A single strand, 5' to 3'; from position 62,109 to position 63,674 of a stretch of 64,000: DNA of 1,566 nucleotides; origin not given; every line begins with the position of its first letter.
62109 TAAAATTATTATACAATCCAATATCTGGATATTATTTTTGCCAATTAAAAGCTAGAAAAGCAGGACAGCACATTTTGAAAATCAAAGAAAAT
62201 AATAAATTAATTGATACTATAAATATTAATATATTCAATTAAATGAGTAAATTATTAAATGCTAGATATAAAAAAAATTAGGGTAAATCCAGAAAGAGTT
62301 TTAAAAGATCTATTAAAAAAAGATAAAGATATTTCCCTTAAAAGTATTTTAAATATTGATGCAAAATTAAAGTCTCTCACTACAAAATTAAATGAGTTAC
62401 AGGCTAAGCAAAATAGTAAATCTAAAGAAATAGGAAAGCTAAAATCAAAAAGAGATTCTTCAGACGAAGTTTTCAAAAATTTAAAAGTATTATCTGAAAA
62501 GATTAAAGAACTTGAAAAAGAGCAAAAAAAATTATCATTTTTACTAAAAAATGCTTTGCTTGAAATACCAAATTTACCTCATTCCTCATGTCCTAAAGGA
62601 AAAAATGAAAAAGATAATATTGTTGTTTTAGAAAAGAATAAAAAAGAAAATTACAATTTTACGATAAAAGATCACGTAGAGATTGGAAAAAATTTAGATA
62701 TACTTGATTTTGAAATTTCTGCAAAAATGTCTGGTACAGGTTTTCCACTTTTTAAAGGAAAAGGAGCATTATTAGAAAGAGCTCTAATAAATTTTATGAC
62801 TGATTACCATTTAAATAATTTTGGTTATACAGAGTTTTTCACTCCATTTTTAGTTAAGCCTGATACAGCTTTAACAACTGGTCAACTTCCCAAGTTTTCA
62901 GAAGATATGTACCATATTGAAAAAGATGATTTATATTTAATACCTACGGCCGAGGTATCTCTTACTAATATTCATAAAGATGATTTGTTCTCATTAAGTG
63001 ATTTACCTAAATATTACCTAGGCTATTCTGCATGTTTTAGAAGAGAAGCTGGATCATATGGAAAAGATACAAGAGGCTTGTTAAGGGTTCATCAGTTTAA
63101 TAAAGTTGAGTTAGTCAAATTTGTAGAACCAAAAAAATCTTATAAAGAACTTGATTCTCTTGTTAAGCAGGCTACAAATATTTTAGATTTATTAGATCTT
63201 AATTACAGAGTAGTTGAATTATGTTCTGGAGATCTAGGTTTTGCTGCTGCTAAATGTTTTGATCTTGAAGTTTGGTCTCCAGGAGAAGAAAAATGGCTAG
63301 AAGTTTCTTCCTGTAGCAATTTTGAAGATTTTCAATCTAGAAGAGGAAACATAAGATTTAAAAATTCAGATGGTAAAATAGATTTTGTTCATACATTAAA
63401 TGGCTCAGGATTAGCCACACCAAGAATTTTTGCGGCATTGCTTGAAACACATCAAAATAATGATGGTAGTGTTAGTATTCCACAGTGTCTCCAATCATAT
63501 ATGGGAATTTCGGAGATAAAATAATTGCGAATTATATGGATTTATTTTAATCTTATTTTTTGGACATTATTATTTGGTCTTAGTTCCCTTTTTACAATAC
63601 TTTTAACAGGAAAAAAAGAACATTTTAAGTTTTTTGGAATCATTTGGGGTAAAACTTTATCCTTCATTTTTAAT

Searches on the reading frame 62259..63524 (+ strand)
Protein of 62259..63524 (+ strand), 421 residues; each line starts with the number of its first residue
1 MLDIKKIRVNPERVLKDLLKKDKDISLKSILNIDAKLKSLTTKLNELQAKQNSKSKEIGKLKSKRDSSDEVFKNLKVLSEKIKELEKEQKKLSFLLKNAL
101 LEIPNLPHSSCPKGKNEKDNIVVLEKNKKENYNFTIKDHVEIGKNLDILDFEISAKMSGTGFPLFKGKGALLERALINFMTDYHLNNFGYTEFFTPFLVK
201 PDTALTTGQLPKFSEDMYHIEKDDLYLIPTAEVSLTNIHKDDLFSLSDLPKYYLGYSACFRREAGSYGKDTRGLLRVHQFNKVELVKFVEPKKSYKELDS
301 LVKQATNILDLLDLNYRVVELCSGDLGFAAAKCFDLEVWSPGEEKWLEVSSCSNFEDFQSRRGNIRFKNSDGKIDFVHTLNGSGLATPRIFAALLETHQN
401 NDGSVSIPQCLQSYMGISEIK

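Call 83: search_protein_families(library=ncbifam, proteins=[window:62259-63524:+], max_evalue=0.00001)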
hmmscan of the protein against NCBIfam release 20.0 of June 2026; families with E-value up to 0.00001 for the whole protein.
window:62259-63524:+ (421 aa): 6 families
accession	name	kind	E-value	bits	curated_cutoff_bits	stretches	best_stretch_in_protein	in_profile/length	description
TIGR00414.1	serS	equivalog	3.4e-149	497.4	301.65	1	1-415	1-418/418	serine--tRNA ligase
TIGR00418.1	thrS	equivalog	9.8e-23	80.8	383.65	1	25-321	68-351/565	threonine--tRNA ligase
NF006625.0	PRK09194.1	equivalog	3.2e-08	32.9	558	1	184-353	60-228/559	proline--tRNA ligase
NF002120.0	PRK00960.1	equivalog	4.6e-08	32.1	611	0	258-318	345-401/518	serine--tRNA ligase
TIGR00415.1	serS_MJ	equivalog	1e-06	27.5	489.55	0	240-318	324-398/518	serine--tRNA ligase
TIGR00408.1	proS_fam_I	equivalog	4.5e-06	25.8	437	0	223-405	98-275/475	proline--tRNA ligase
